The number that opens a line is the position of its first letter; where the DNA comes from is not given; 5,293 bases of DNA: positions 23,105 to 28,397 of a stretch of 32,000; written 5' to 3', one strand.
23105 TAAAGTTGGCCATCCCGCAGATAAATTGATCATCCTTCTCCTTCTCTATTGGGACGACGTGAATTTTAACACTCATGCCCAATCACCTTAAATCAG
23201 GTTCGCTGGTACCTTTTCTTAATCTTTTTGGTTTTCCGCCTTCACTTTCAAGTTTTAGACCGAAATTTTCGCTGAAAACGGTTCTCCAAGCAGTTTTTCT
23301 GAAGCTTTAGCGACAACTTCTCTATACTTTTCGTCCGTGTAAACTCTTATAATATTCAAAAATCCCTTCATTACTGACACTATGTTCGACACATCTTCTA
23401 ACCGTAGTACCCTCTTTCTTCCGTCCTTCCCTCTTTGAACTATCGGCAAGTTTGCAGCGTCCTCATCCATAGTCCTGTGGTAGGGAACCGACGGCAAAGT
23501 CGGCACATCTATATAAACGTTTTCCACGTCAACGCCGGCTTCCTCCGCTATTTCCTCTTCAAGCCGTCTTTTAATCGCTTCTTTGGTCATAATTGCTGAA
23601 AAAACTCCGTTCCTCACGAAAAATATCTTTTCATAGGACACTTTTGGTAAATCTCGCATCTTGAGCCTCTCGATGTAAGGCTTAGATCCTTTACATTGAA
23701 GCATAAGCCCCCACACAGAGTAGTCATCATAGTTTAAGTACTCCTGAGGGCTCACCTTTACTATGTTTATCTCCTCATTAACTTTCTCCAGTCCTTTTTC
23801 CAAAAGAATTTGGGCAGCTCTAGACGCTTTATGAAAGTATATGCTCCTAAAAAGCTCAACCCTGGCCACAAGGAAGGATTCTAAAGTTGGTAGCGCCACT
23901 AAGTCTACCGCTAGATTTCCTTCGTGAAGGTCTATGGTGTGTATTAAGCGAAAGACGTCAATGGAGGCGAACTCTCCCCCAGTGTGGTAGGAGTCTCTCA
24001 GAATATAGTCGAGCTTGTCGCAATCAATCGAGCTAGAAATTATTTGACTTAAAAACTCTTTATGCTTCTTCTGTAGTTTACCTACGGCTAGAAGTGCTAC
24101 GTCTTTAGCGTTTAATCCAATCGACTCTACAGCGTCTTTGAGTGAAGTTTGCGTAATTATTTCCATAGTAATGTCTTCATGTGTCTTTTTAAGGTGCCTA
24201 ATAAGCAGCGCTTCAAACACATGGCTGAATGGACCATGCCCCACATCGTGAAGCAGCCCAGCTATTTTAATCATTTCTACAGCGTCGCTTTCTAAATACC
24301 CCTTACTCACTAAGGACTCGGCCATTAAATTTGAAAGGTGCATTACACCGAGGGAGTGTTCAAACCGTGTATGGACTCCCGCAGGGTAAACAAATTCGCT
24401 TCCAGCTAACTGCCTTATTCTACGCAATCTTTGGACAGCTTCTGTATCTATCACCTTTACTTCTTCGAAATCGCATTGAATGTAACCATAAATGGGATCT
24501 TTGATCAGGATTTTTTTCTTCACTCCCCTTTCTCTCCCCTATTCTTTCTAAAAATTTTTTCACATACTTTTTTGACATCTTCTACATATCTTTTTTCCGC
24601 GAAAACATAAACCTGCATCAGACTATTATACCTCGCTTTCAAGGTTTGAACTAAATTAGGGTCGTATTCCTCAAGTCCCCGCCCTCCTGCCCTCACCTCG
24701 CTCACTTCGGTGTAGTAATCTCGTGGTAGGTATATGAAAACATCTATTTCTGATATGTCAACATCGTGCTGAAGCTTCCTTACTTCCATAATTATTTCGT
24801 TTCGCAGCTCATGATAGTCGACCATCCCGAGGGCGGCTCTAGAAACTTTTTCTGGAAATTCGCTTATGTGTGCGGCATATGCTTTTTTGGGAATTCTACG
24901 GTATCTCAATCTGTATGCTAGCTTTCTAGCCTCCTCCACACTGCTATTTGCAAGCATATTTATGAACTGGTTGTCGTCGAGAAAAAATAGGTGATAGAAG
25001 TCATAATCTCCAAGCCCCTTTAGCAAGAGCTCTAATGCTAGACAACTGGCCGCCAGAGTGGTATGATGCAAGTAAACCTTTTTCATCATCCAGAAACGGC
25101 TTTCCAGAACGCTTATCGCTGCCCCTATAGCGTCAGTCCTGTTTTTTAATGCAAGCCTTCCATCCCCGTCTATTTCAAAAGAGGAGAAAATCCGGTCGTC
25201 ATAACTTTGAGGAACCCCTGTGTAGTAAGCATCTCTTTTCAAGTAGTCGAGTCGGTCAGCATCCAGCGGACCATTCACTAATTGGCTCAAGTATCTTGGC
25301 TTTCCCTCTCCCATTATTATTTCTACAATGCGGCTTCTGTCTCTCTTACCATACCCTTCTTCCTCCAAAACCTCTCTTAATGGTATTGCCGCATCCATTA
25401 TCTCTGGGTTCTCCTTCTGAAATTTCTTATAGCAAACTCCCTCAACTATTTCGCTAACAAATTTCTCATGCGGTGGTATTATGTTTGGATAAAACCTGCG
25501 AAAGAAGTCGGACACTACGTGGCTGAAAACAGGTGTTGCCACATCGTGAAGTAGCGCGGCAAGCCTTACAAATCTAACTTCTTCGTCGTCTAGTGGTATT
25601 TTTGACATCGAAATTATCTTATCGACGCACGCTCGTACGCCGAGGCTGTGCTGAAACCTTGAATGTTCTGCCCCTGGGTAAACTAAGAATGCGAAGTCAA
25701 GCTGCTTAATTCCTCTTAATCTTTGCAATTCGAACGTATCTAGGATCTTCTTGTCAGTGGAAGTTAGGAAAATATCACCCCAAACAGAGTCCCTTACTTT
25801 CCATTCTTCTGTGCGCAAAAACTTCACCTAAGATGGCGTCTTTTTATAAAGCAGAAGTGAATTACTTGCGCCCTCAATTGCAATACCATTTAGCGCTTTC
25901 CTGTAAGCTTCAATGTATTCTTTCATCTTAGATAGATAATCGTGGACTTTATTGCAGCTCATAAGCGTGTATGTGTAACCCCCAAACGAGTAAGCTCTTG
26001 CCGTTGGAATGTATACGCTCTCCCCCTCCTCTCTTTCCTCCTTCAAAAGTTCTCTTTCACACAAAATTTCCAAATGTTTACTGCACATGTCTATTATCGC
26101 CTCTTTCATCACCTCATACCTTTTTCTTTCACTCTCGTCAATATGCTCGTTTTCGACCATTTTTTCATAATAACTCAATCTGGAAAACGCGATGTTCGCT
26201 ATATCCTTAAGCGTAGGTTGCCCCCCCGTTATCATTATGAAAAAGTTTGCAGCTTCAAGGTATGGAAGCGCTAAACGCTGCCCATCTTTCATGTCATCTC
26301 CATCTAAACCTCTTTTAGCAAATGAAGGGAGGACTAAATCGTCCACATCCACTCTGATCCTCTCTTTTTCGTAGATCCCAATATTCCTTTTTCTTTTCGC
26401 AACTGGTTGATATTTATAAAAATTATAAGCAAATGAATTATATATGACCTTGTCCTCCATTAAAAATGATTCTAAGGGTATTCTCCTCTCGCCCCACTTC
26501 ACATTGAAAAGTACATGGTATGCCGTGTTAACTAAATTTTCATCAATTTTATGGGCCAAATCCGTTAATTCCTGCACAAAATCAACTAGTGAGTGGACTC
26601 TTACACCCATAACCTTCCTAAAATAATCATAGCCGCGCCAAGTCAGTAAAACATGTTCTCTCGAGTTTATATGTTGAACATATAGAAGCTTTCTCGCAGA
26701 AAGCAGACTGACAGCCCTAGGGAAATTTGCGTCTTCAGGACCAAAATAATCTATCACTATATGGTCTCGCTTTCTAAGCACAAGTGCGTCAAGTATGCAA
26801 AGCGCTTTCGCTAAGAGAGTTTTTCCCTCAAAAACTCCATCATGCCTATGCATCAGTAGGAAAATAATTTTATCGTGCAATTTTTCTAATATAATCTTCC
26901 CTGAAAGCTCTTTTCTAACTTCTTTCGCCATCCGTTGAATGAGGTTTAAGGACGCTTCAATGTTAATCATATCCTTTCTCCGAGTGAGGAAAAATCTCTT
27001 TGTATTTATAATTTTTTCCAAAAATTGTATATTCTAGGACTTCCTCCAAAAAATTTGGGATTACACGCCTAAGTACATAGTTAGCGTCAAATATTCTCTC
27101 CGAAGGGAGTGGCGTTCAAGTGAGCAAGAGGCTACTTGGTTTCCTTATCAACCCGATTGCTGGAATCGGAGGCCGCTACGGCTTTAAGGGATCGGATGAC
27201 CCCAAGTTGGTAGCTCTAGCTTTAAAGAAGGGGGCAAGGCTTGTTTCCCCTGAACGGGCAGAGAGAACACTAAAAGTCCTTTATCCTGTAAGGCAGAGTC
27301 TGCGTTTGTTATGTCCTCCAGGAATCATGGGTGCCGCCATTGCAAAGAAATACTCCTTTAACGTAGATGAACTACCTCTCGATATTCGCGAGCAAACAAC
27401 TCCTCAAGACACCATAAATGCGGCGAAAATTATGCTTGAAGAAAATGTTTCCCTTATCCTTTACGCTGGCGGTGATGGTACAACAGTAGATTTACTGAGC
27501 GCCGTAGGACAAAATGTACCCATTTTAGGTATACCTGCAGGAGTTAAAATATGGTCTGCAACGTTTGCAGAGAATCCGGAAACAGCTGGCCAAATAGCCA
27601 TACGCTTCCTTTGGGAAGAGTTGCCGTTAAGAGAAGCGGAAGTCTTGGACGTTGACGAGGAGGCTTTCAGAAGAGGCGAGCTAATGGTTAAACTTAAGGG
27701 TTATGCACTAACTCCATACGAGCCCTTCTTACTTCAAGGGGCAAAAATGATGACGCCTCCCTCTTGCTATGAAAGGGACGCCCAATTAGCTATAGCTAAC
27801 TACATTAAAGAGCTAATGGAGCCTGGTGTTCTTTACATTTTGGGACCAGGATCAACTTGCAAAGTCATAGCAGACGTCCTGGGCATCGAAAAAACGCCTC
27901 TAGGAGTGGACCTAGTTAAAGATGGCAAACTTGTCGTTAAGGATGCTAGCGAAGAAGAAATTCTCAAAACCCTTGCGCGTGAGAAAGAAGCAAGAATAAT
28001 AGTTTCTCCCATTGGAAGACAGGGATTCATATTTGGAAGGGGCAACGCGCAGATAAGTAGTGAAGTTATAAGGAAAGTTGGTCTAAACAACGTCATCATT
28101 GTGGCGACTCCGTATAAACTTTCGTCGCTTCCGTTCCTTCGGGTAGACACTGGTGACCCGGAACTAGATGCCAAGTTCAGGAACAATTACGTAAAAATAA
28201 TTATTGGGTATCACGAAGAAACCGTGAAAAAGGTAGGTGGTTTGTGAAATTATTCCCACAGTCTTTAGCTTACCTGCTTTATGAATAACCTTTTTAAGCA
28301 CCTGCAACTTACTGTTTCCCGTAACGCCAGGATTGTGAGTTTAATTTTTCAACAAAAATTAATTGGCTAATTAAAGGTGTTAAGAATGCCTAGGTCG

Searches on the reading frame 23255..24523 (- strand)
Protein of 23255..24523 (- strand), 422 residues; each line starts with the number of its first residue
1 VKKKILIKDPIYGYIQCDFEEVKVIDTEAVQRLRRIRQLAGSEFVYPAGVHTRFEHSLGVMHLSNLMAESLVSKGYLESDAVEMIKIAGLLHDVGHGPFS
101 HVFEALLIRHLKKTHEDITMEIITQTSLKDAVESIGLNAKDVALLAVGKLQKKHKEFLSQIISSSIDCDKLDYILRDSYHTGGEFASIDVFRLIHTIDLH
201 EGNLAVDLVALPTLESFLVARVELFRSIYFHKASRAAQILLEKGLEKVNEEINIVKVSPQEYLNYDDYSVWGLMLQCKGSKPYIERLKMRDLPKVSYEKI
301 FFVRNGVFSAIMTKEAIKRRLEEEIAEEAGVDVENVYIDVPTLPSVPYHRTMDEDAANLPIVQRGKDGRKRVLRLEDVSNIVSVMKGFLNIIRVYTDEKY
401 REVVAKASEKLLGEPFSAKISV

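Call 59: find_homologous_proteins(query=window:23255-24523:-, max_evalue=1e-60)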
Query window:23255-24523:- (422 aa): 4094 proteins with E <= 1e-60 among 8000 candidates; the best 120 are listed.
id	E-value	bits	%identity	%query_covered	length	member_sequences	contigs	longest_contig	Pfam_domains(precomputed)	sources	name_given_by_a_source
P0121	2.8e-272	921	100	100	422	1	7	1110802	PF01966.29,PF19276.5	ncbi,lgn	ncbi:MAG: HD domain-containing protein [Candidatus Jordarchaeales archaeon]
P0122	2.2e-264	895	96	100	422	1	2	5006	PF01966.29,PF19276.5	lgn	-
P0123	2.9e-264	894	96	100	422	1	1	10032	PF01966.29,PF19276.5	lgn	-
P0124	9.5e-256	866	100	95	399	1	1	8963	PF01966.29,PF19276.5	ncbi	ncbi:MAG: HD domain-containing protein [Candidatus Jordarchaeales archaeon]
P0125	4.4e-253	857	99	95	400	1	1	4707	PF01966.29,PF19276.5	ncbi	ncbi:MAG: HD domain-containing protein, partial [Candidatus Jordarchaeales archaeon]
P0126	1.1e-243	827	86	100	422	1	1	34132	PF01966.29,PF19276.5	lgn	-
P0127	2.0e-236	803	83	100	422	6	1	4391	PF01966.29,PF19276.5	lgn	-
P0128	2.7e-199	680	72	100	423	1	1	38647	PF01966.29,PF19276.5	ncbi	ncbi:MAG: HD domain-containing protein [Candidatus Freyarchaeota archaeon]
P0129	4.9e-199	680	72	100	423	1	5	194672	PF01966.29,PF19276.5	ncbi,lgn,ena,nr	ncbi:MAG: HD domain-containing protein [Candidatus Freyarchaeota archaeon]|nr:HD domain-containing p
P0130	5.1e-199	679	72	100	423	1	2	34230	PF01966.29,PF19276.5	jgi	-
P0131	9.3e-169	580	100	64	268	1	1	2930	PF19276.5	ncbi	ncbi:MAG: hypothetical protein QXX87_05520, partial [Candidatus Jordarchaeales archaeon]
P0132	2.2e-163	562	83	72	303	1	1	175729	PF19276.5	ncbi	ncbi:MAG: hypothetical protein QXZ14_00605, partial [Candidatus Jordarchaeales archaeon]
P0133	1.7e-158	546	59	99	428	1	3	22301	PF01966.29,PF19276.5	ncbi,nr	ncbi:MAG: HD domain-containing protein [Candidatus Freyarchaeota archaeon]|nr:HD domain-containing p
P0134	2.0e-158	546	60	99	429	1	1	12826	PF01966.29,PF19276.5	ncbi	ncbi:MAG: HD domain-containing protein [Candidatus Jordarchaeaceae archaeon]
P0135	3.3e-158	545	59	99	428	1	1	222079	PF01966.29,PF19276.5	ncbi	ncbi:MAG: HD domain-containing protein [Candidatus Jordarchaeaceae archaeon]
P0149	9.1e-154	530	58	99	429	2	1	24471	PF01966.29,PF19276.5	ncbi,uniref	ncbi:MAG: HD domain-containing protein [Candidatus Jordarchaeum sp.]|uniref:HD domain-containing pro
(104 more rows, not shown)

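Call 60: find_encoding_contigs(protein=P0126, flank=2000, max_places=2)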
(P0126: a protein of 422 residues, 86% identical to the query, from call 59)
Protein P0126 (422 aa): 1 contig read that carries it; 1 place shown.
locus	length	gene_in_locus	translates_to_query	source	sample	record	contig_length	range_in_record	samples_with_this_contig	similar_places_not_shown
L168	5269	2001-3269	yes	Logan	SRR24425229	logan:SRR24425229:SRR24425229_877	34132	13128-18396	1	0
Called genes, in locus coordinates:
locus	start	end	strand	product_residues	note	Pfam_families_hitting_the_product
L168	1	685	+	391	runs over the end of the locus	-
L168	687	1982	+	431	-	PF01966:HD (weak), PF19276:HD_assoc_2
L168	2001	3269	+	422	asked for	PF01966:HD, PF19276:HD_assoc_2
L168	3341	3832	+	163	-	PF04008:Adenosine_kin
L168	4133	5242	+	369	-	PF01636:APH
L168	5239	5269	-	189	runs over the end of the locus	PF01583:APS_kinase, PF07931:CPT (weak), PF08433:KTI12, PF13238:AAA_18, PF13671:AAA_33, PF13207:AAA_17 (weak)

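Call 61: find_encoding_contigs(protein=P0129, flank=2000, max_places=3)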
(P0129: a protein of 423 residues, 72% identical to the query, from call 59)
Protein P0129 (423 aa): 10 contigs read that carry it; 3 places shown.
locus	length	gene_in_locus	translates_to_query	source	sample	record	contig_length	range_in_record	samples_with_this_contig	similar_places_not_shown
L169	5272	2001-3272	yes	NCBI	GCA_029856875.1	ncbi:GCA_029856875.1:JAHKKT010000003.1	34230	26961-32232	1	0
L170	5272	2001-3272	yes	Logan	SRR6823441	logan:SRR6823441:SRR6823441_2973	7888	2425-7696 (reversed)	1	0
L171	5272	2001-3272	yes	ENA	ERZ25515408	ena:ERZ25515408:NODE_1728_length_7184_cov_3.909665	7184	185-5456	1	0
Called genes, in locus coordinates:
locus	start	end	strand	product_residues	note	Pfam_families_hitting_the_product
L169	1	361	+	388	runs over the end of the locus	-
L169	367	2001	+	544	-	PF01966:HD (weak), PF19276:HD_assoc_2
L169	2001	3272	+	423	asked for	PF01966:HD, PF19276:HD_assoc_2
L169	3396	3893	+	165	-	PF04008:Adenosine_kin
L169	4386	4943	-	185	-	PF01381:HTH_3, PF12844:HTH_19, PF13560:HTH_31, PF00571:CBS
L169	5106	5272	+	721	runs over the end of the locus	?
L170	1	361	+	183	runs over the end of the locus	?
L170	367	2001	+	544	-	PF01966:HD (weak), PF19276:HD_assoc_2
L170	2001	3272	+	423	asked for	PF01966:HD, PF19276:HD_assoc_2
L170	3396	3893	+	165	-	PF04008:Adenosine_kin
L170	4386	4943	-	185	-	PF01381:HTH_3, PF12844:HTH_19, PF13560:HTH_31, PF00571:CBS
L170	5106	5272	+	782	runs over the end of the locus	PF00708:Acylphosphatase, PF07503:zf-HYPF, PF01300:Sua5_yciO_yrdC, PF17788:HypF_C, PF22521:HypF_C_2, PF00814:TsaD (weak)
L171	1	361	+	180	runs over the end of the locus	?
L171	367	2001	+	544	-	PF19276:HD_assoc_2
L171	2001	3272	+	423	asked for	PF01966:HD, PF19276:HD_assoc_2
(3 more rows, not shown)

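Call 62: find_encoding_contigs(protein=P0135, flank=2000, max_places=2)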
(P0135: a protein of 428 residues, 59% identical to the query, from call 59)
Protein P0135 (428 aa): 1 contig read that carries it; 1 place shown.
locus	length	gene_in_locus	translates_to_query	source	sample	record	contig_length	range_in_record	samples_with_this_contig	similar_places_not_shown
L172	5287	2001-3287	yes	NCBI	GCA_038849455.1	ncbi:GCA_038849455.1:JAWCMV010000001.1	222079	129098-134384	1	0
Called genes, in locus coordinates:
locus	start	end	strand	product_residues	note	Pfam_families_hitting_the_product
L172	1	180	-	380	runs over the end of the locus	PF01513:NAD_kinase, PF00781:DAGK_cat (weak), PF20143:NAD_kinase_C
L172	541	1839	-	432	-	PF00009:GTP_EFTU, PF03144:GTP_EFTU_D2, PF03143:GTP_EFTU_D3, PF22594:GTP-eEF1A_C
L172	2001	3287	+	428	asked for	PF01966:HD, PF19276:HD_assoc_2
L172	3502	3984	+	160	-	PF04008:Adenosine_kin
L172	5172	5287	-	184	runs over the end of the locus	PF01381:HTH_3, PF12844:HTH_19 (weak), PF13560:HTH_31, PF00571:CBS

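Call 63: find_encoding_contigs(protein=P0149, flank=2000, max_places=2)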
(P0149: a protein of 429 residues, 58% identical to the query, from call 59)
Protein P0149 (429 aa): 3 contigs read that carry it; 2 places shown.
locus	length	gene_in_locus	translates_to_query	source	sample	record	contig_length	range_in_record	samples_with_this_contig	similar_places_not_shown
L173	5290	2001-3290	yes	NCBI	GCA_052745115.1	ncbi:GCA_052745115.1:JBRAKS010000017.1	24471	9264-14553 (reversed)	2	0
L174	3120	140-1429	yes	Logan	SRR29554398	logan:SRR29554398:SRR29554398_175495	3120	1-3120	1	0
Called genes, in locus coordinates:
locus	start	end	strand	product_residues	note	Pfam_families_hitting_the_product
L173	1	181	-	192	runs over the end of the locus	PF04919:DUF655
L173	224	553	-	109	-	PF03874:RNA_pol_Rpb4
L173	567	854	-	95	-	PF01157:Ribosomal_L21e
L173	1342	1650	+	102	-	PF00338:Ribosomal_S10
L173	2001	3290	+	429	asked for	PF01966:HD, PF19276:HD_assoc_2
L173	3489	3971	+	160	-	PF04008:Adenosine_kin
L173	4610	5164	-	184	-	PF01381:HTH_3, PF12844:HTH_19, PF13560:HTH_31, PF00571:CBS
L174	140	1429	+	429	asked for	PF01966:HD, PF19276:HD_assoc_2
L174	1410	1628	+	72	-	-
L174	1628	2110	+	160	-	PF04008:Adenosine_kin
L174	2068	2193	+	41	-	-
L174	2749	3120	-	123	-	?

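Call 74: find_encoding_contigs(protein=P0121, flank=1200, max_places=8)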
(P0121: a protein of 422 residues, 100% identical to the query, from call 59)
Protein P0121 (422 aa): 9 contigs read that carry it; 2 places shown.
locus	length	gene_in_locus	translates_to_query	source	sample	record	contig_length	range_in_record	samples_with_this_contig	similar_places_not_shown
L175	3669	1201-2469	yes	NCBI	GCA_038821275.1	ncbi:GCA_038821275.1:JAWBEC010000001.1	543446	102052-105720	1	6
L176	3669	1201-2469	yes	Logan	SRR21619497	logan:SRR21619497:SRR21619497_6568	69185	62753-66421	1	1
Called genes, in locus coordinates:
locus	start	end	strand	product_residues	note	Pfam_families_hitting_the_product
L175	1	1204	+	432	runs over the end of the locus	PF01966:HD (faint), PF19276:HD_assoc_2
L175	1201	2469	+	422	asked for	PF01966:HD, PF19276:HD_assoc_2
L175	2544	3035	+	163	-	PF04008:Adenosine_kin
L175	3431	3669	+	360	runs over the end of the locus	PF01636:APH (weak)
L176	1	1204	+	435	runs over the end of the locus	PF01966:HD (faint), PF19276:HD_assoc_2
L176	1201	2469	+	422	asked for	PF01966:HD, PF19276:HD_assoc_2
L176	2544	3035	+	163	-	PF04008:Adenosine_kin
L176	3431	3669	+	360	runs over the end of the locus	PF01636:APH (weak)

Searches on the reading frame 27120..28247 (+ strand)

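Call 55: search_protein_families(library=pfam, proteins=[window:27120-28247:+], max_evalue=0.00001)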
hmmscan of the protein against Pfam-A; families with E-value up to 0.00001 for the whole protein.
window:27120-28247:+ (375 aa): 3 families
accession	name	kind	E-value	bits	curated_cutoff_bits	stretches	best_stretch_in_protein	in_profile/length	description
PF20143.4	NAD_kinase_C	-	3e-15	56.5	23.7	1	236-368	3-122/126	ATP-NAD kinase C-terminal domain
PF01513.26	NAD_kinase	-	2.1e-13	51.2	25.5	1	74-164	36-126/130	ATP-NAD kinase N-terminal domain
PF00781.29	DAGK_cat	-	7.4e-06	26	23.6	0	80-141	26-90/125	Diacylglycerol kinase catalytic domain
